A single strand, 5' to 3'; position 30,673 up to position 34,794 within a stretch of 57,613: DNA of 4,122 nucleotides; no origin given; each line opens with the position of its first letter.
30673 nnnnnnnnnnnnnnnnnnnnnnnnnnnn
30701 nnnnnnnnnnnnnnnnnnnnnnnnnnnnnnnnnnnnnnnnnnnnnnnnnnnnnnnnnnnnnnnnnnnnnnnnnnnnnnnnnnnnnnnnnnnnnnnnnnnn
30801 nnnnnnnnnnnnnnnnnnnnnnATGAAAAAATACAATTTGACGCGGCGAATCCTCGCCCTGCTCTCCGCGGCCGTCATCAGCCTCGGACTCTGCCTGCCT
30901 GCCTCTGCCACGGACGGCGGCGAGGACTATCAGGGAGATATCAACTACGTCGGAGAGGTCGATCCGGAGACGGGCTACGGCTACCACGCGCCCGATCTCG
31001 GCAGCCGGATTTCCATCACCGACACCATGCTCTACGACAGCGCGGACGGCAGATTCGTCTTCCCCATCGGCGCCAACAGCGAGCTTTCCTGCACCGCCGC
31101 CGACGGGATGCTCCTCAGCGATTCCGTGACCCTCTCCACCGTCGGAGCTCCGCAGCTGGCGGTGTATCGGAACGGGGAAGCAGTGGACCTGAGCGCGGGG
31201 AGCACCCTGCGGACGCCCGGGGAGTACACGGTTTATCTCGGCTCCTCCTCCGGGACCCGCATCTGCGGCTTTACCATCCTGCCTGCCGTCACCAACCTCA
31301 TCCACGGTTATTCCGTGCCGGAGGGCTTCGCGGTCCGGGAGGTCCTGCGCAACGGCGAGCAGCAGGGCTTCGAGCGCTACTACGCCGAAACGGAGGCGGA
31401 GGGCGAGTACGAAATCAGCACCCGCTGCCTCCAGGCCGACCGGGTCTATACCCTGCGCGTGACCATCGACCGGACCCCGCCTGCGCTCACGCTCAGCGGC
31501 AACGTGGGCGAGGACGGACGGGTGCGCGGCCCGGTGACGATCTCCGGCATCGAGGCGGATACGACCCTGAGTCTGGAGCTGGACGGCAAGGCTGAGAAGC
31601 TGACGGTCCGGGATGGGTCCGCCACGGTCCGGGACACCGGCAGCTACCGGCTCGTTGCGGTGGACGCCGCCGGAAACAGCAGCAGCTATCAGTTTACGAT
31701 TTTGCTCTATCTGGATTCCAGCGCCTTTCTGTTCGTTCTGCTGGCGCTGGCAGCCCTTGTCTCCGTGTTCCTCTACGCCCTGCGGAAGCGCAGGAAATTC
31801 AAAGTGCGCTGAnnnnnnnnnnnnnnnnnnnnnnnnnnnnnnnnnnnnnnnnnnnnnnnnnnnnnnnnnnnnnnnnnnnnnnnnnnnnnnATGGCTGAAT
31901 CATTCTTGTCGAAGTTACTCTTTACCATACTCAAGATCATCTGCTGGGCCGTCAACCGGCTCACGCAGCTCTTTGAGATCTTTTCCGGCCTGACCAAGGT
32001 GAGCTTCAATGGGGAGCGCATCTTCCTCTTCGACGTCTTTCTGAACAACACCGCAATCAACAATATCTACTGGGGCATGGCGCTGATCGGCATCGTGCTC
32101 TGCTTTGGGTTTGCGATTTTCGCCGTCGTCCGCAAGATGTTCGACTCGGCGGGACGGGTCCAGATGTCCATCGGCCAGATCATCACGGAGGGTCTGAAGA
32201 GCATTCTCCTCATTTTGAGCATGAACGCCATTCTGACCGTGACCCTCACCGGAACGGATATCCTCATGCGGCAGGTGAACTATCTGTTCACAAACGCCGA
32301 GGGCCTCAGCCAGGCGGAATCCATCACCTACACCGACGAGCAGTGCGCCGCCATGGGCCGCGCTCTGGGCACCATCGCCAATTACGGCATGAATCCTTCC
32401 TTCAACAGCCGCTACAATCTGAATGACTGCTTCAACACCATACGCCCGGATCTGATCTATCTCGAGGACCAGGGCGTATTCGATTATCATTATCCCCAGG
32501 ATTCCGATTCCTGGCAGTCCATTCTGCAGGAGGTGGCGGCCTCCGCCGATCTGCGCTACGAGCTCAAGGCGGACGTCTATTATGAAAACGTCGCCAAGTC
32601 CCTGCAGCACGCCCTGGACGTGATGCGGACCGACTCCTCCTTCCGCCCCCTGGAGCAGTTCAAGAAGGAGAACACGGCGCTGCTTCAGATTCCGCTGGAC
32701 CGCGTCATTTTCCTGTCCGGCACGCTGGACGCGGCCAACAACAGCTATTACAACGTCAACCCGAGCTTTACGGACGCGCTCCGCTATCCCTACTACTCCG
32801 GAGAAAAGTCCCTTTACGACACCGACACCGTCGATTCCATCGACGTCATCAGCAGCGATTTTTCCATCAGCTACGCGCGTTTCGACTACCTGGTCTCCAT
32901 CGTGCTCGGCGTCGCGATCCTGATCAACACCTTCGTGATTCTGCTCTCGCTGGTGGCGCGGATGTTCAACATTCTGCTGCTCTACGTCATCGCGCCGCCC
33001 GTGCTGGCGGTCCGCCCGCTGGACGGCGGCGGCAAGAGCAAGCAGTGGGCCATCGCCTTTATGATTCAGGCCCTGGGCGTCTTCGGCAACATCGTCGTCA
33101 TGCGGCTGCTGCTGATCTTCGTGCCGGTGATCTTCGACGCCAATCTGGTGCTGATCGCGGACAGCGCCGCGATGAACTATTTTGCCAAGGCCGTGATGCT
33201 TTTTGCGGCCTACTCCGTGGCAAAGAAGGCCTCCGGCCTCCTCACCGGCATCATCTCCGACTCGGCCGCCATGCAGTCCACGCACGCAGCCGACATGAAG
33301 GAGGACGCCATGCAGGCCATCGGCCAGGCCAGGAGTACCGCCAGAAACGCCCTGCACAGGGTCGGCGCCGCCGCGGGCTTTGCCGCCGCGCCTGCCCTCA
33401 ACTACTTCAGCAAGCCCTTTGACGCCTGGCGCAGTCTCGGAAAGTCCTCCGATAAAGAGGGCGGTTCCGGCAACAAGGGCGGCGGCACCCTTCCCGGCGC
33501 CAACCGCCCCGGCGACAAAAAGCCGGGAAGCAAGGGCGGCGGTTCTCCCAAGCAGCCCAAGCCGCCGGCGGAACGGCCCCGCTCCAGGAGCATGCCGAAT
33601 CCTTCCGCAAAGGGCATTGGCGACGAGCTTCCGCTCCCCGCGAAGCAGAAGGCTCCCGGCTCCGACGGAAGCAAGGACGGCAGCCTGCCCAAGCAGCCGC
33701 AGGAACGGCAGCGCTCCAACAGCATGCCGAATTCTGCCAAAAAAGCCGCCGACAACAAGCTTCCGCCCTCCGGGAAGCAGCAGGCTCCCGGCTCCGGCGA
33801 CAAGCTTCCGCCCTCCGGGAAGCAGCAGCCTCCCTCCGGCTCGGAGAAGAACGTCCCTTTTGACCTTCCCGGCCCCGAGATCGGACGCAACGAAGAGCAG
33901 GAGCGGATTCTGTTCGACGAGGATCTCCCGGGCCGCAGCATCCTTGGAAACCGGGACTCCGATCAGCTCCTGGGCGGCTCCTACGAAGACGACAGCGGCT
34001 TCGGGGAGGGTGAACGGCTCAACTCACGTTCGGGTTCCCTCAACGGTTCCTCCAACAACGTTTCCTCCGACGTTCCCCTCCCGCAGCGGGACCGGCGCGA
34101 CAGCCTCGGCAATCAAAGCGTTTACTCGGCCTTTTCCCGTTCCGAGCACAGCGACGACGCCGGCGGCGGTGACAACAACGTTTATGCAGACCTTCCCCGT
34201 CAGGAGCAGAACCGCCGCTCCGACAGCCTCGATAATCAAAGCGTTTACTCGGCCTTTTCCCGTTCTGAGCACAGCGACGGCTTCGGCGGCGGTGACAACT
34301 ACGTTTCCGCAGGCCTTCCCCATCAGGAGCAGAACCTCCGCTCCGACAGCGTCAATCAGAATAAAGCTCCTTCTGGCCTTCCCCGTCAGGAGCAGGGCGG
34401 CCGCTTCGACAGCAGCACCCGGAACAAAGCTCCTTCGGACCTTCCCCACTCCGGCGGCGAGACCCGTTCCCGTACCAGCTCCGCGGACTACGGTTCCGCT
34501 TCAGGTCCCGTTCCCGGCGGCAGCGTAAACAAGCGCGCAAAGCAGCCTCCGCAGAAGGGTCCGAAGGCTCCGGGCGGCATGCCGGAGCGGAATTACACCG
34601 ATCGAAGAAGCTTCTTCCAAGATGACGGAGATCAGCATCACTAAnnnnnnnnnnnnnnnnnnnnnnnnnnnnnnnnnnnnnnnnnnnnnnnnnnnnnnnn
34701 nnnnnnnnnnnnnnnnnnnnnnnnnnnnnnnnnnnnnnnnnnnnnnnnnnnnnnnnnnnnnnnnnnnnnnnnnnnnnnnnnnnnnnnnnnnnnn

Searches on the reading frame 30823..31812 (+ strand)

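Call 6: search_protein_families(library=pfam, proteins=[window:30823-31812:+], max_evalue=0.01)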
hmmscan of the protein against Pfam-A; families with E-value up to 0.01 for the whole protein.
window:30823-31812:+ (329 aa): 0 families

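Call 32: search_protein_families(library=ncbifam, proteins=[window:30823-31812:+], max_evalue=0.05)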
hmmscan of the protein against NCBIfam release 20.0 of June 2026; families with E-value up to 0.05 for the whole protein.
window:30823-31812:+ (329 aa): 1 family
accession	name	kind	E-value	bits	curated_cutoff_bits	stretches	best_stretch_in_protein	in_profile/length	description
NF033510.3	Ca_tandemer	repeat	0.0058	17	50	0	212-282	3-71/96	Ca2+-stabilized repeat-containing adhesin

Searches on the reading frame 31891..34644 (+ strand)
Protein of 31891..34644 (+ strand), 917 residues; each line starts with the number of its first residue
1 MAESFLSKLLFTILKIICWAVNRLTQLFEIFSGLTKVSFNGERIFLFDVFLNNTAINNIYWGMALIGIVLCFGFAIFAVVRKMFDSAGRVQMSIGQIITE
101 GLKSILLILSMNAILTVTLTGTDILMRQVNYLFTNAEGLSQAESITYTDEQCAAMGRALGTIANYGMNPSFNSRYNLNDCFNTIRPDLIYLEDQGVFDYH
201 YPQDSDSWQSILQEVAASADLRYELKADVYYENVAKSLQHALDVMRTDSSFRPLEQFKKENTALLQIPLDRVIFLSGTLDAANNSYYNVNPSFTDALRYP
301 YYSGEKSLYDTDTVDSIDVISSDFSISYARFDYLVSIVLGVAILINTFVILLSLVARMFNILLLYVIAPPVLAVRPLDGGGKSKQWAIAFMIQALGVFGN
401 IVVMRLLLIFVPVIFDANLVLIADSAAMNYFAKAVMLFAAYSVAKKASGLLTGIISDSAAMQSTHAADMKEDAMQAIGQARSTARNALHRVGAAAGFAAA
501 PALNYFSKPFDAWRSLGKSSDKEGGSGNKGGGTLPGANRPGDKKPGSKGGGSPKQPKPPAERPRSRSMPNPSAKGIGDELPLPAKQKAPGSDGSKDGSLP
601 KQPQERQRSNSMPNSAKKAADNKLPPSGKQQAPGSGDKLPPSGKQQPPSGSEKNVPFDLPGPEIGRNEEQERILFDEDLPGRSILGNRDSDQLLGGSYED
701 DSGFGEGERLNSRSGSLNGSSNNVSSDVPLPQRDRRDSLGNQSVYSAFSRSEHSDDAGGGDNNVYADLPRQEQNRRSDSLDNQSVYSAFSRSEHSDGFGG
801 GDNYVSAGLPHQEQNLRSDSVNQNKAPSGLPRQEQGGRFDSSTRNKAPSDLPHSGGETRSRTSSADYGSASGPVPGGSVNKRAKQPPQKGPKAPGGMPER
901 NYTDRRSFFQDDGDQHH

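Call 4: search_protein_families(library=pfam, proteins=[window:31891-34644:+], max_evalue=0.1)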
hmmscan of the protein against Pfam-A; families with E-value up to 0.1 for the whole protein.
window:31891-34644:+ (917 aa): 0 families

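Call 5: search_protein_families(library=ncbifam, proteins=[window:31891-34644:+], max_evalue=0.1)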
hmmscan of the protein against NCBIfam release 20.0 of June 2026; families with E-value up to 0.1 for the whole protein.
window:31891-34644:+ (917 aa): 3 families
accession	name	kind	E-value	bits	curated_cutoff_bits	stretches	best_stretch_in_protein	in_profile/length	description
NF045848.1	MMCAP2_0566_fam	domain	4.3e-35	121.5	90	2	269-464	138-321/322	MMCAP2_0566 family conjugal transfer protein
NF045889.1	ICE_Mbov_0396_TM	equivalog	5.8e-15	55.6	70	2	319-458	157-304/306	Mbov_0396 family ICE element transmembrane protein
NF045890.1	conj_pls20_p028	equivalog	0.0001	21.3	150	1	324-453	230-358/377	pLS20_p028 family conjugation system transmembrane protein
